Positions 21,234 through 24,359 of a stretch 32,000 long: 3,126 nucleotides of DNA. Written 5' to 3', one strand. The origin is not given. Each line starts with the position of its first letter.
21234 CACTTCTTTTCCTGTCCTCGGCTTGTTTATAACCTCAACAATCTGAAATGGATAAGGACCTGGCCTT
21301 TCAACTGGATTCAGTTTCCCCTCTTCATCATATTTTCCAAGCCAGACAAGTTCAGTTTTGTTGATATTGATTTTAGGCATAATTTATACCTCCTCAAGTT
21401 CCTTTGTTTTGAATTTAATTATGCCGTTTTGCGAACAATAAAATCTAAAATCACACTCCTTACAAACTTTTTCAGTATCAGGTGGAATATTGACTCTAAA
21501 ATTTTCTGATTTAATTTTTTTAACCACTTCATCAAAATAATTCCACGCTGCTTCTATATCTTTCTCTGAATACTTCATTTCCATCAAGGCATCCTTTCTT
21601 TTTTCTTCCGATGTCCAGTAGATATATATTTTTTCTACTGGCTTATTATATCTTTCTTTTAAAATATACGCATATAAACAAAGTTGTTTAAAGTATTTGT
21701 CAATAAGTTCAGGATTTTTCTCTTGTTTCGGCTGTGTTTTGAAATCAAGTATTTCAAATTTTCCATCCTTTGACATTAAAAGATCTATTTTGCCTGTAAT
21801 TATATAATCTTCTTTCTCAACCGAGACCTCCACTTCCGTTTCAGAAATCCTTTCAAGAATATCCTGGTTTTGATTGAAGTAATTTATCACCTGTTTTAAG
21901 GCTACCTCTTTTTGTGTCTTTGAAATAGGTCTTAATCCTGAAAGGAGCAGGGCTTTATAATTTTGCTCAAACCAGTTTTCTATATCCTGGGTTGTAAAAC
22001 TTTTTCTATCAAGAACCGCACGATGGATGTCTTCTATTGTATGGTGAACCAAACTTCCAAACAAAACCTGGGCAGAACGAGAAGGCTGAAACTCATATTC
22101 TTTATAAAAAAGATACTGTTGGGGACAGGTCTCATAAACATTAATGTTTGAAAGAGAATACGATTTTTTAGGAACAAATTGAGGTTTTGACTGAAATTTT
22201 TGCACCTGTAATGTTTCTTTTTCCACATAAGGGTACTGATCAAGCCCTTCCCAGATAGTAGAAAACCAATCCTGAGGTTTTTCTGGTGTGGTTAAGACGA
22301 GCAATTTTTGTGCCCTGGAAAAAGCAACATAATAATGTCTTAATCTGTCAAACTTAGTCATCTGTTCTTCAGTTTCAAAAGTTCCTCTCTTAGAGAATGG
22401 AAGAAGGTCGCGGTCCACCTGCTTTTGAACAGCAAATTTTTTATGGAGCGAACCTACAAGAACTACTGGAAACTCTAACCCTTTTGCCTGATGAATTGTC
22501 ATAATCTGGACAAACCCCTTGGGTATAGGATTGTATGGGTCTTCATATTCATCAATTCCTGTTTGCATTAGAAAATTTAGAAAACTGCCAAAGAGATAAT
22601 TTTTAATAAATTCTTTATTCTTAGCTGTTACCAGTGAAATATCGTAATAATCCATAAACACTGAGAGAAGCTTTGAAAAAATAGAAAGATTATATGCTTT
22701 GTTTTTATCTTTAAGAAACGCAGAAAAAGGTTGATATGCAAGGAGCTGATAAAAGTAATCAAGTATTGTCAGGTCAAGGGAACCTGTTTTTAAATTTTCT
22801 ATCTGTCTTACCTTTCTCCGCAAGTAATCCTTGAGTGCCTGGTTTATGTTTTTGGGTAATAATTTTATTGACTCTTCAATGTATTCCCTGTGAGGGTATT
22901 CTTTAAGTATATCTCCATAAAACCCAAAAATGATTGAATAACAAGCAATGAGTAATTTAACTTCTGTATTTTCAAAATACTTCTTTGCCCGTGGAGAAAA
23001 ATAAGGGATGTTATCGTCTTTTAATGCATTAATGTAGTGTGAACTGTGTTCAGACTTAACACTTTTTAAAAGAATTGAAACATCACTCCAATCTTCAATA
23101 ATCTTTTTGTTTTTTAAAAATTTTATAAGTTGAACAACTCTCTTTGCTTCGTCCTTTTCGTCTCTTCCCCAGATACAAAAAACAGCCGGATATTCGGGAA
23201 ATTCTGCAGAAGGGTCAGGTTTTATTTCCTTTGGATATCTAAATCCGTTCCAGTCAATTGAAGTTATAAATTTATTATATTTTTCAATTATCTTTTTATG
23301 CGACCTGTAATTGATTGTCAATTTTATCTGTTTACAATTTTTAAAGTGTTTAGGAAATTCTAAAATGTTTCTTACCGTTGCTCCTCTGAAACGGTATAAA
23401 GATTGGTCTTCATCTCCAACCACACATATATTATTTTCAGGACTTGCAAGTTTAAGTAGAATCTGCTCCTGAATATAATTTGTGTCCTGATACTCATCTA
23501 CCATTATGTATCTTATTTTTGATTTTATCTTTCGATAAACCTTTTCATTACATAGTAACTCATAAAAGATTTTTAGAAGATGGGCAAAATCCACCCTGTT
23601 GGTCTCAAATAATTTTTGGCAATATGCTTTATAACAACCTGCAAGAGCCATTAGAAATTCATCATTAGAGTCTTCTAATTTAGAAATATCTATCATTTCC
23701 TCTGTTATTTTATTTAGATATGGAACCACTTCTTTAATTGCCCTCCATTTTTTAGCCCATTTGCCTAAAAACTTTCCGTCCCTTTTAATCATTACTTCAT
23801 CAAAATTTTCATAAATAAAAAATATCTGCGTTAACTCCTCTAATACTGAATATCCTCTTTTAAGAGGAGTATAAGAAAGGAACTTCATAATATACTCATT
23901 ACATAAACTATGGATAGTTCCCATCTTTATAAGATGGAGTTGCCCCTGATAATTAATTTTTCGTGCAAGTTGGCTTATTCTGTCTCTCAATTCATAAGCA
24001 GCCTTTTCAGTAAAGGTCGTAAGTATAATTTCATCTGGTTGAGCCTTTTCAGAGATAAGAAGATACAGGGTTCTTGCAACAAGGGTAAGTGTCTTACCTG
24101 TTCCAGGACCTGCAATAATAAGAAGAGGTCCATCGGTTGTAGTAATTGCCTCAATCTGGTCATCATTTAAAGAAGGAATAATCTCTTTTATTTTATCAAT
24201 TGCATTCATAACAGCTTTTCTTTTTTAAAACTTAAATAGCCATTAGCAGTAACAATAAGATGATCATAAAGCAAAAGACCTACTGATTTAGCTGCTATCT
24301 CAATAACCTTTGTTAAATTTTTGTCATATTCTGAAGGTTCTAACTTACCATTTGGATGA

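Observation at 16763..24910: Extended Type III R-M operon: RadC/JAB, UvrD-Cas4-like helicase-nuclease, Mod and Res as one translationally coupled unit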

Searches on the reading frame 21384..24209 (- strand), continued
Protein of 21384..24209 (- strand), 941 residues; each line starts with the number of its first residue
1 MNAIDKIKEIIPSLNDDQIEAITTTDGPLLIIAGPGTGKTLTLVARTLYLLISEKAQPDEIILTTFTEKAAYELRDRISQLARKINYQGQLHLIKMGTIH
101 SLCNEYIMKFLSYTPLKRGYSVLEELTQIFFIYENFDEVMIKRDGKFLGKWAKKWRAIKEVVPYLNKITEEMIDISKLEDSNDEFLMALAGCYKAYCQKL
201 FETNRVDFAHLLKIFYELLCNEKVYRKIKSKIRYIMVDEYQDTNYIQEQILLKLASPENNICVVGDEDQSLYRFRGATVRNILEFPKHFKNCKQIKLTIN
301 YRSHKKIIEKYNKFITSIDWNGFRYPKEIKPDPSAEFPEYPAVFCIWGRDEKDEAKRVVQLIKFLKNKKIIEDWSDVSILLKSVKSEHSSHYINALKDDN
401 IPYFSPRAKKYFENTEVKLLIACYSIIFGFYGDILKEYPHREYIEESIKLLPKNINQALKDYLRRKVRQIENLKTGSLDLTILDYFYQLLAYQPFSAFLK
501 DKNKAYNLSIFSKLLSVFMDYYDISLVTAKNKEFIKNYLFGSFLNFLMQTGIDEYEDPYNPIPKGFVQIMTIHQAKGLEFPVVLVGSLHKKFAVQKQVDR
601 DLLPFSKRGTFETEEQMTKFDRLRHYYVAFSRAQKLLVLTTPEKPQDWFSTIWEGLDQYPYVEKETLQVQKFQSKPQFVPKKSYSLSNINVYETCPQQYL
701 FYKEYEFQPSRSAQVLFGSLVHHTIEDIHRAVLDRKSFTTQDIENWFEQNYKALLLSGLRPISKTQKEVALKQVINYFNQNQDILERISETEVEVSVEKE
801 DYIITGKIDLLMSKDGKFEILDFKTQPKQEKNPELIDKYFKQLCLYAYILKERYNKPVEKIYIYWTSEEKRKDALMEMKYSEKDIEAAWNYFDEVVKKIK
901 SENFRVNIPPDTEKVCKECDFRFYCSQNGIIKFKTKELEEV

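Call 75: get_annotated_region(hit=H1, flank=7000)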
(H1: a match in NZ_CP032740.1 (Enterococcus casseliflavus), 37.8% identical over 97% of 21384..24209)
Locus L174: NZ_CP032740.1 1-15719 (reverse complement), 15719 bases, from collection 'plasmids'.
description: Enterococcus casseliflavus strain EC-369 plasmid pEC369, complete sequence
organism: Enterococcus casseliflavus (NCBI taxid 37734)
taxonomy: Bacteria; Bacillota; Bacilli; Lactobacillales; Enterococcaceae; Enterococcus; Enterococcus casseliflavus
host: -; source: Homo sapiens,bile; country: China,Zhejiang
typing (MOB-suite, as given by PLSDB): conjugative; replicon rep_cluster_183; relaxase MOBQ; mating-pair formation MPF_T
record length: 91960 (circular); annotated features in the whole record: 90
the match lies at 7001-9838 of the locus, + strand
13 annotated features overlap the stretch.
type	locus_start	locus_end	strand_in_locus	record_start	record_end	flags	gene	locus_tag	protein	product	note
CDS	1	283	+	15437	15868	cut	-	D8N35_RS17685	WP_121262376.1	hypothetical protein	-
CDS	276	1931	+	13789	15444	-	-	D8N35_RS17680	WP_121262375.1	VirD4-like conjugal transfer protein, CD1115 family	-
CDS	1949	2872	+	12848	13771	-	-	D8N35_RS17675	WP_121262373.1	hypothetical protein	-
CDS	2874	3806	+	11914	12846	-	-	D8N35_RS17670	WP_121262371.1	conjugal transfer protein TrbL family protein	-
CDS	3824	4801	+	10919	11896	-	-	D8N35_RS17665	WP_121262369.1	hypothetical protein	-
CDS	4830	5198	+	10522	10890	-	-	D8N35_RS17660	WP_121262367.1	hypothetical protein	-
CDS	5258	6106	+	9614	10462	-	-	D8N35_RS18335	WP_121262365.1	LPXTG cell wall anchor domain-containing protein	-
CDS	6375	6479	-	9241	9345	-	-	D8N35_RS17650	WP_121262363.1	type I toxin-antitoxin system Fst family toxin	-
CDS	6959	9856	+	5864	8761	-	-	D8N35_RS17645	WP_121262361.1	ATP-dependent DNA helicase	-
CDS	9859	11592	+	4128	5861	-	-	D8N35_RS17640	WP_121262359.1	site-specific DNA-methyltransferase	GO:0009307 - DNA restriction-modification system [Evidence IEA]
CDS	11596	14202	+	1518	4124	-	-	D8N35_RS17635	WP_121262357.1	TnsA endonuclease N-terminal domain-containing protein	-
CDS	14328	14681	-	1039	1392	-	-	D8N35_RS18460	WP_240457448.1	hypothetical protein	-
CDS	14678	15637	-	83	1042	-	-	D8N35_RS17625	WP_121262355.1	IS30 family transposase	-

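Call 76: get_annotated_region(hit=H2, flank=7000)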
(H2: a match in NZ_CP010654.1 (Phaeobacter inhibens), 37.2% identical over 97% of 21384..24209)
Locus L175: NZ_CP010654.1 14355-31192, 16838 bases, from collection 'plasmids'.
description: Phaeobacter inhibens strain P54 plasmid pP54_d, complete sequence
organism: Phaeobacter inhibens (NCBI taxid 221822)
taxonomy: Bacteria; Pseudomonadota; Alphaproteobacteria; Rhodobacterales; Roseobacteraceae; Phaeobacter; Phaeobacter inhibens
host: -; source: cell culture,zooplankton aquaculture; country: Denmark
typing (MOB-suite, as given by PLSDB): non-mobilizable
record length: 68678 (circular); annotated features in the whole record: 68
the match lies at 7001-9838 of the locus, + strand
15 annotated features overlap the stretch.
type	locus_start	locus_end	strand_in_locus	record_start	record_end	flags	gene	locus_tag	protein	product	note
CDS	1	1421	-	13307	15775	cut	uvrA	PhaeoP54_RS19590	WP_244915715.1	excinuclease ABC subunit UvrA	GO:0006289 - nucleotide-excision repair [Evidence IEA]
CDS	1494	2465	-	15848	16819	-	-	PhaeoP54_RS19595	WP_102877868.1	quinone oxidoreductase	-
CDS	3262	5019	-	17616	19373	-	-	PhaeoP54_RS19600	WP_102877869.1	ABC-three component system protein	-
CDS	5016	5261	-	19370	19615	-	-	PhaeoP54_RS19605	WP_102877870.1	ABC-three component system middle component 6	-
CDS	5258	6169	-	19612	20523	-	-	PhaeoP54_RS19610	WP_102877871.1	ABC-three component system protein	-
CDS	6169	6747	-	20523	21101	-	-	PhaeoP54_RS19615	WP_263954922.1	recombinase family protein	GO:0006310 - DNA recombination [Evidence IEA]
CDS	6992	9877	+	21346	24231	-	-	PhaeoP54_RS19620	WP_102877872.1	ATP-dependent DNA helicase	-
CDS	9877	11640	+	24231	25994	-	-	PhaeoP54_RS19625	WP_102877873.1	site-specific DNA-methyltransferase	GO:0009307 - DNA restriction-modification system [Evidence IEA]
CDS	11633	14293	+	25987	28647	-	-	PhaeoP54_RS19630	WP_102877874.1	TnsA endonuclease N-terminal domain-containing protein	-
CDS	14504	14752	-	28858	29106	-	-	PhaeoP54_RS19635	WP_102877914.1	hypothetical protein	-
CDS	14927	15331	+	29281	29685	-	-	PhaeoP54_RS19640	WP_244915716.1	hypothetical protein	-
CDS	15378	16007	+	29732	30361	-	-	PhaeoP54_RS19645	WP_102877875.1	lytic transglycosylase domain-containing protein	-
CDS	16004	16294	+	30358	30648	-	-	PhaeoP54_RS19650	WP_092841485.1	TrbC/VirB2 family protein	-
CDS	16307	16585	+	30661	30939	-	-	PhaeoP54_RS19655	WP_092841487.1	VirB3 family type IV secretion system protein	-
CDS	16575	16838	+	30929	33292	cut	-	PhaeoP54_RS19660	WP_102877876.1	type IV secretion system protein B4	-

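Call 77: get_annotated_region(hit=H6, flank=7000)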
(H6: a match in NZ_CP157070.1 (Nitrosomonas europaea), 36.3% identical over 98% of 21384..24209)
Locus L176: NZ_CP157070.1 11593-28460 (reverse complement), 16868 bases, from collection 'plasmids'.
description: Nitrosomonas europaea strain CCTCC M 2024693 isolate miaainf plasmid unnamed, complete sequence
organism: Nitrosomonas europaea (NCBI taxid 915)
taxonomy: Bacteria; Pseudomonadota; Betaproteobacteria; Nitrosomonadales; Nitrosomonadaceae; Nitrosomonas; Nitrosomonas europaea
host: -; source: cell culture,river sludge effuent; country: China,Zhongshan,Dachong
typing (MOB-suite, as given by PLSDB): non-mobilizable; replicon rep_cluster_297
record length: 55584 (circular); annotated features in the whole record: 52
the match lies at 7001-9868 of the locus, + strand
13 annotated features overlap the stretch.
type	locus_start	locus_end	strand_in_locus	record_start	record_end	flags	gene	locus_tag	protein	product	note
CDS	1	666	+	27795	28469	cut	-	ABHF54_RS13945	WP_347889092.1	VirB8/TrbF family protein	-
CDS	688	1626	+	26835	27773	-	trbG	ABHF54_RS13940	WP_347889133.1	P-type conjugative transfer protein TrbG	GO:0009291 - unidirectional conjugation [Evidence IEA]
CDS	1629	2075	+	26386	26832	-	-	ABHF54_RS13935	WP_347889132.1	conjugal transfer protein TrbH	-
CDS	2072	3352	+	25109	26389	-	-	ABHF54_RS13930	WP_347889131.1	TrbI/VirB10 family protein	-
CDS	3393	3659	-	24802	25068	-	-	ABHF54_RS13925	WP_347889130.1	hypothetical protein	-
CDS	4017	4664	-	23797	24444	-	-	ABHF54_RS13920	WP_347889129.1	recombinase family protein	GO:0006310 - DNA recombination [Evidence IEA]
CDS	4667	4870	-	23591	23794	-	-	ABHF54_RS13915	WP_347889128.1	hypothetical protein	-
CDS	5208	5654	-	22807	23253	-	-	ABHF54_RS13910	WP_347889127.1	hypothetical protein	-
CDS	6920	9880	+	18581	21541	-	-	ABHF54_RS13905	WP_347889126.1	ATP-dependent DNA helicase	-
CDS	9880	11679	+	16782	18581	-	-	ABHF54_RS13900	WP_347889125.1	site-specific DNA-methyltransferase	GO:0009307 - DNA restriction-modification system [Evidence IEA]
CDS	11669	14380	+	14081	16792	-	-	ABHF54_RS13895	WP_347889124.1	TnsA endonuclease N-terminal domain-containing protein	-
CDS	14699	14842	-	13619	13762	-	-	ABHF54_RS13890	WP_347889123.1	hypothetical protein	-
CDS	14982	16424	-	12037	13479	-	-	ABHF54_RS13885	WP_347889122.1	hypothetical protein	-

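Call 78: get_annotated_region(hit=H16, flank=7000)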
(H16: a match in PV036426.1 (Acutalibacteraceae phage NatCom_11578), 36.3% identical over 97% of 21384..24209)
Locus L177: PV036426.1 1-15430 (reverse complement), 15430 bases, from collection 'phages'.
description: Acutalibacteraceae phage NatCom_11578, complete genome.
organism: Acutalibacteraceae phage NatCom_11578 (NCBI taxid 3403511)
taxonomy: Viruses; Duplodnaviria; Heunggongvirae; Uroviricota; Caudoviricetes; Ca. Heliusvirales
host: Acutalibacteraceae; source: human feces; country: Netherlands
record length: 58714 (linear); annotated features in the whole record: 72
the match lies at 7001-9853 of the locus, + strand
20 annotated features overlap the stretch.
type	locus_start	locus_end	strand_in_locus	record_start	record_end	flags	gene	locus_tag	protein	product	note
CDS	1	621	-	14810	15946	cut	-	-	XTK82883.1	exonuclease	-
CDS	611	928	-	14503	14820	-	-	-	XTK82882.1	hypothetical protein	-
CDS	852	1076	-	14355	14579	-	-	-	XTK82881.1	hypothetical protein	-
CDS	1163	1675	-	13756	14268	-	-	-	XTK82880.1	hypothetical protein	-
CDS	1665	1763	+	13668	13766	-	-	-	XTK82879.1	hypothetical protein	-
CDS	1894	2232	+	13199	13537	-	-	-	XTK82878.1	hypothetical protein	-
CDS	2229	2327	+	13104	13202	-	-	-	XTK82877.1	hypothetical protein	-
CDS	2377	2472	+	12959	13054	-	-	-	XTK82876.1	hypothetical protein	-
CDS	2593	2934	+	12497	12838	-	-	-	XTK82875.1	hypothetical protein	-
CDS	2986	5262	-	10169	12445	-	-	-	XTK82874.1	hypothetical protein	-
CDS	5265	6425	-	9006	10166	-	-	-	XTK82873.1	hypothetical protein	-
CDS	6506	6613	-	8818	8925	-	-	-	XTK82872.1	hypothetical protein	-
CDS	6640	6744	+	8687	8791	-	-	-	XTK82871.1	hypothetical protein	-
CDS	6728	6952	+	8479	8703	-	-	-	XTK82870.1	hypothetical protein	-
CDS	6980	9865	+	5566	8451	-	-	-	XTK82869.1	DNA helicase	-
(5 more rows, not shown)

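Call 103: search_protein_families(library=padloc, proteins=[L174:11596-14202:+, L174:9859-11592:+], max_evalue=0.1)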
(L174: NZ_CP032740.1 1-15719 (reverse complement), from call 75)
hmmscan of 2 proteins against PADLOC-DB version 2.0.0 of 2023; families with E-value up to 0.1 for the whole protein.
L174:11596-14202:+ (868 aa): 1 family
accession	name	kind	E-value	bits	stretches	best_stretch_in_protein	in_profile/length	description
PDLC03528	REase_II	-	0.011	13.6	1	804-833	68-97/175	Type II restriction enzyme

L174:9859-11592:+ (577 aa): 72 families (the best 25 are shown)
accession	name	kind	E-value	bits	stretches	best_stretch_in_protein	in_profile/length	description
PDLC03633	MTase_III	-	3.4e-65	218.9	1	51-358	75-379/616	Type III methyltransferase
PDLC03339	MTase_II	-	1e-63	213.4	1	53-343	3-278/399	Type II methyltransferase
PDLC03354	MTase_II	-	6.6e-59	198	2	53-225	60-225/425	Type II methyltransferase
PDLC03300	MTase_II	-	7.1e-54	180.9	1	56-338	14-278/302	Type II methyltransferase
PDLC03644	MTase_III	-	6.7e-48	161.7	2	20-231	2-210/542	Type III methyltransferase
PDLC03636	MTase_III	-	7.3e-48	161.7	3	120-223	87-189/575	Type III methyltransferase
PDLC03371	MTase_II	-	4e-46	155.6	1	50-339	7-255/260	Type II methyltransferase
PDLC03635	MTase_III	-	9.4e-46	154.8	2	46-214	211-358/708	Type III methyltransferase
PDLC03299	MTase_II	-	6.9e-40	135.4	1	122-337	54-258/296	Type II methyltransferase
PDLC03634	MTase_III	-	3.3e-36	123.4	2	53-225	94-268/621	Type III methyltransferase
PDLC03638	MTase_III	-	2.5e-34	116.7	3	120-210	422-513/816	Type III methyltransferase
PDLC03641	MTase_III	-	1.7e-29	100.9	2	54-217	105-277/657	Type III methyltransferase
PDLC03320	MTase_II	-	1.5e-27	94.5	1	122-345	72-283/289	Type II methyltransferase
PDLC03632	MTase_III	-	6e-27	92.1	2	47-247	156-358/983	Type III methyltransferase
PDLC03738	oMTase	-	3.2e-25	86.6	2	274-338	203-267/376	orphan methyltransferase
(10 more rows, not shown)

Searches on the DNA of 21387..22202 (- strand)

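Call 109: search_dna_similar(query=L207:5844-9800:+, collection=ecoli_genomes, mode=distant, max_rows=8)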
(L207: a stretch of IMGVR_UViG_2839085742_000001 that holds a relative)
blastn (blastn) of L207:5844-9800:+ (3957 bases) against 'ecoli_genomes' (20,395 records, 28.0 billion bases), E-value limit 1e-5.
Records with a match: 3; places in all: 3; records where one place covers at least 80% of the query: 0.
Genomes with a match: 3 of 5426; with a place that covers at least 80% of the query: 0. Places per genome that has any: lowest 1, median 1, highest 1. On chromosomes: 3 places; on plasmids: 0.
Best place of each record, by identity: 60-80% 3.
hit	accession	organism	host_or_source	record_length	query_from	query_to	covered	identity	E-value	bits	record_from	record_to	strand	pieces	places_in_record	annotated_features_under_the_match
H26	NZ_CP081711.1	Escherichia coli strain AH21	-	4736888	3009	3863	14%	71.4%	1e-44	276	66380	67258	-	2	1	site-specific DNA-methyltransferase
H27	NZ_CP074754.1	Escherichia coli strain F3_13_1_3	bovine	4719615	3009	3863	14%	71.4%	1e-44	276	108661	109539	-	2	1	site-specific DNA-methyltransferase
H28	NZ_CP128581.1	Escherichia coli strain VG888-46E9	calf igloo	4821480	3036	3458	11%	70.8%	2e-43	188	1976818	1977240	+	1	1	site-specific DNA-methyltransferase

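Call 110: search_dna_similar(query=L199:2558-6500:+, collection=ecoli_genomes, mode=distant, max_rows=8)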
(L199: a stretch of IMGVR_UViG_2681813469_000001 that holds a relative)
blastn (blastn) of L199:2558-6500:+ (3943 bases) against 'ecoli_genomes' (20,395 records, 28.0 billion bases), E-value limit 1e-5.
Records with a match: 8; places in all: 8; records where one place covers at least 80% of the query: 0.
Genomes with a match: 8 of 5426; with a place that covers at least 80% of the query: 0. Places per genome that has any: lowest 1, median 1, highest 1. On chromosomes: 8 places; on plasmids: 0.
Best place of each record, by identity: 80-90% 5; 60-80% 3.
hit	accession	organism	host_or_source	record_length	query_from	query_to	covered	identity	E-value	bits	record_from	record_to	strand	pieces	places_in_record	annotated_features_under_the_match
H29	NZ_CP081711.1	Escherichia coli strain AH21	-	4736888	1645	3503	23%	67.7%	6e-49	298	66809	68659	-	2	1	ATP-dependent helicase | site-specific DNA-methyltransferase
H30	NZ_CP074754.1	Escherichia coli strain F3_13_1_3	bovine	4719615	1645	3503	23%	67.7%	6e-49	298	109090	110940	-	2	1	ATP-dependent helicase | site-specific DNA-methyltransferase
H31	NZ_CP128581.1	Escherichia coli strain VG888-46E9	calf igloo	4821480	3002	3367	9%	71.6%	1e-44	192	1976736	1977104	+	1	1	site-specific DNA-methyltransferase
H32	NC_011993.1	Escherichia coli LF82 strain LF82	-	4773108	710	762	1%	86.8%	4e-6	65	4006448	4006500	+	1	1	rep: DNA helicase Rep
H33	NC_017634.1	Escherichia coli O83:H1 str. NRG 857C strain NRG 857C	-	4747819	710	762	1%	86.8%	4e-6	65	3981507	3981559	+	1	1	rep: DNA helicase Rep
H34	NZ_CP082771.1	Escherichia coli LF82 strain LF82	Homo sapiens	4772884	710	762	1%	86.8%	4e-6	65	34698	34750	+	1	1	rep: DNA helicase Rep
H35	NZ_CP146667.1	Escherichia coli strain MS 16-3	Homo sapiens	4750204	710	762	1%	86.8%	4e-6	65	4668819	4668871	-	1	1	rep: DNA helicase Rep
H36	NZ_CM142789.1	Escherichia coli strain GPEC1186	chicken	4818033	710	762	1%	86.8%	4e-6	65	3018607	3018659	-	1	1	rep: DNA helicase Rep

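Call 111: get_annotated_region(hit=H29, flank=7000)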
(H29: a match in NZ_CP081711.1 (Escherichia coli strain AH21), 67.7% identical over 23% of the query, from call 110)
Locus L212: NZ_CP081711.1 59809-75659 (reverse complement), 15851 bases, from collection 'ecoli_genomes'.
description: Escherichia coli strain AH21 chromosome, complete genome
organism: Escherichia coli strain AH21 (NCBI taxid 562)
replicon: chromosome; assembly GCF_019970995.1
host: -; source: -; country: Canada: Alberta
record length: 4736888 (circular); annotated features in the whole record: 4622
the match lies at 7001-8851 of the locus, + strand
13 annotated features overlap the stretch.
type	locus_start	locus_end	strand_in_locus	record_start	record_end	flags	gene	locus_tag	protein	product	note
CDS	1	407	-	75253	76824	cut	-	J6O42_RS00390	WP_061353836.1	hypothetical protein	-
CDS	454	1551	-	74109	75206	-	-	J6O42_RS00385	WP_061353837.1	hypothetical protein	-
CDS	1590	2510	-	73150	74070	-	-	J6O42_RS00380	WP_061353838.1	helix-turn-helix transcriptional regulator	-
CDS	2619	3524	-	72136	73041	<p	-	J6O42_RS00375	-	IS3-like element IS911 family transposase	frameshifted; incomplete; partial in the middle of a contig; missing N-terminus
CDS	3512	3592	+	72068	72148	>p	-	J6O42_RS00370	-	hypothetical protein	incomplete; partial in the middle of a contig; missing N-terminus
CDS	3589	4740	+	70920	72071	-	-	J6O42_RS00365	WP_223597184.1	IS30-like element IS30 family transposase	-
CDS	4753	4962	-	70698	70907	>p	-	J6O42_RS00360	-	transposase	incomplete; partial in the middle of a contig; missing C-terminus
CDS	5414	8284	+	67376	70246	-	-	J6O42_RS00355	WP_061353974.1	ATP-dependent helicase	-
CDS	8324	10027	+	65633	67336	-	-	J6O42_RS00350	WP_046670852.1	site-specific DNA-methyltransferase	-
CDS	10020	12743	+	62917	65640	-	-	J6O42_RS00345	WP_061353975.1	DEAD/DEAH box helicase family protein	-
CDS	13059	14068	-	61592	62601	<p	-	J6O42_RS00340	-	IS3 family transposase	programmed frameshift; incomplete; partial in the middle of a contig; missing N-terminus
CDS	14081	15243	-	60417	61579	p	-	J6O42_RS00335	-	IS3 family transposase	frameshifted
CDS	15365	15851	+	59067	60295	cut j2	-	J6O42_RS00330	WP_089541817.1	IS3 family transposase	programmed frameshift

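Call 112: get_annotated_region(hit=H31, flank=7000)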
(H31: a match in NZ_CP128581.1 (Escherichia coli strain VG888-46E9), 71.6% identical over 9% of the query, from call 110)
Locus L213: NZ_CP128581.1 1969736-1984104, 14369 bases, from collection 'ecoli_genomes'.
description: Escherichia coli strain VG888-46E9 chromosome, complete genome
organism: Escherichia coli strain VG888-46E9 (NCBI taxid 562)
replicon: chromosome; assembly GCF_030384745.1
host: -; source: calf igloo; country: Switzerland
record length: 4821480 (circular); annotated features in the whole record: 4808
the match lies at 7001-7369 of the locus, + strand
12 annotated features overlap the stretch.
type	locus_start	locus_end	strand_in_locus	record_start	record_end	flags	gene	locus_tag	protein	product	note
CDS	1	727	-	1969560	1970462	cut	-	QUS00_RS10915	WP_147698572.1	helix-turn-helix transcriptional regulator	-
CDS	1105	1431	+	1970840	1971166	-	-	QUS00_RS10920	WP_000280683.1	hypothetical protein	-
CDS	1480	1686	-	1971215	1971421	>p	-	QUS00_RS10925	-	hypothetical protein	incomplete; partial in the middle of a contig; missing N-terminus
CDS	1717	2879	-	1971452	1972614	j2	-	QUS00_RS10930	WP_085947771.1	IS3-like element IS3 family transposase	programmed frameshift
CDS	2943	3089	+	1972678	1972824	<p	-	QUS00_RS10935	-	IS30 family transposase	incomplete; partial in the middle of a contig; missing N-terminus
CDS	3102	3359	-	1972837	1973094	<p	-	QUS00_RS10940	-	transposase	incomplete; partial in the middle of a contig; missing C-terminus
CDS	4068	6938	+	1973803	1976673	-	-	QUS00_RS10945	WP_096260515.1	ATP-dependent helicase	-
CDS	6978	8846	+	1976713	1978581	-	-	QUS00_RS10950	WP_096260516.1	site-specific DNA-methyltransferase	-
CDS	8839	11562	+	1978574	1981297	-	-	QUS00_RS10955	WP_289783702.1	DEAD/DEAH box helicase family protein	-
CDS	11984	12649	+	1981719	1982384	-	yecA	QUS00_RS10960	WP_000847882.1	UPF0149 family protein YecA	-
CDS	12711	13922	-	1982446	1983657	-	tyrP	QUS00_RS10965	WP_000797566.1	tyrosine transporter TyrP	-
CDS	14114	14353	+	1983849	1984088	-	yecH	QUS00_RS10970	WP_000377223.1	YecH family metal-binding protein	-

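Call 115: search_dna_similar(query=L212:5414-12743:+, collection=ecoli_genomes, mode=near, max_rows=40)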
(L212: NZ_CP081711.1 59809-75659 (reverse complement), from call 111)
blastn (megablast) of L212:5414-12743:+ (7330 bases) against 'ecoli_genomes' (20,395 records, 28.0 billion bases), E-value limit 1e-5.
Records with a match: 3; places in all: 3; records where one place covers at least 80% of the query: 3.
Genomes with a match: 3 of 5426; with a place that covers at least 80% of the query: 3. Places per genome that has any: lowest 1, median 1, highest 1. On chromosomes: 3 places; on plasmids: 0.
Best place of each record, by identity: >=99% 2; 90-95% 1.
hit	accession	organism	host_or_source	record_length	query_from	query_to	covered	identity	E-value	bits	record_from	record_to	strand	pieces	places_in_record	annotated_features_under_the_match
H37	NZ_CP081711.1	Escherichia coli strain AH21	-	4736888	1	7330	100%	100.0%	0e+0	13537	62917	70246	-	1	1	ATP-dependent helicase | DEAD/DEAH box helicase family protein | site-specific DNA-methyltransferase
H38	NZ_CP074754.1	Escherichia coli strain F3_13_1_3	bovine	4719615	1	7330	100%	100.0%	0e+0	13537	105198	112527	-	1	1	ATP-dependent helicase | DEAD/DEAH box helicase family protein | site-specific DNA-methyltransferase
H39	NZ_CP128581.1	Escherichia coli strain VG888-46E9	calf igloo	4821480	1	7330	92%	92.4%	0e+0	9606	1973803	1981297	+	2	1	ATP-dependent helicase | DEAD/DEAH box helicase family protein | site-specific DNA-methyltransferase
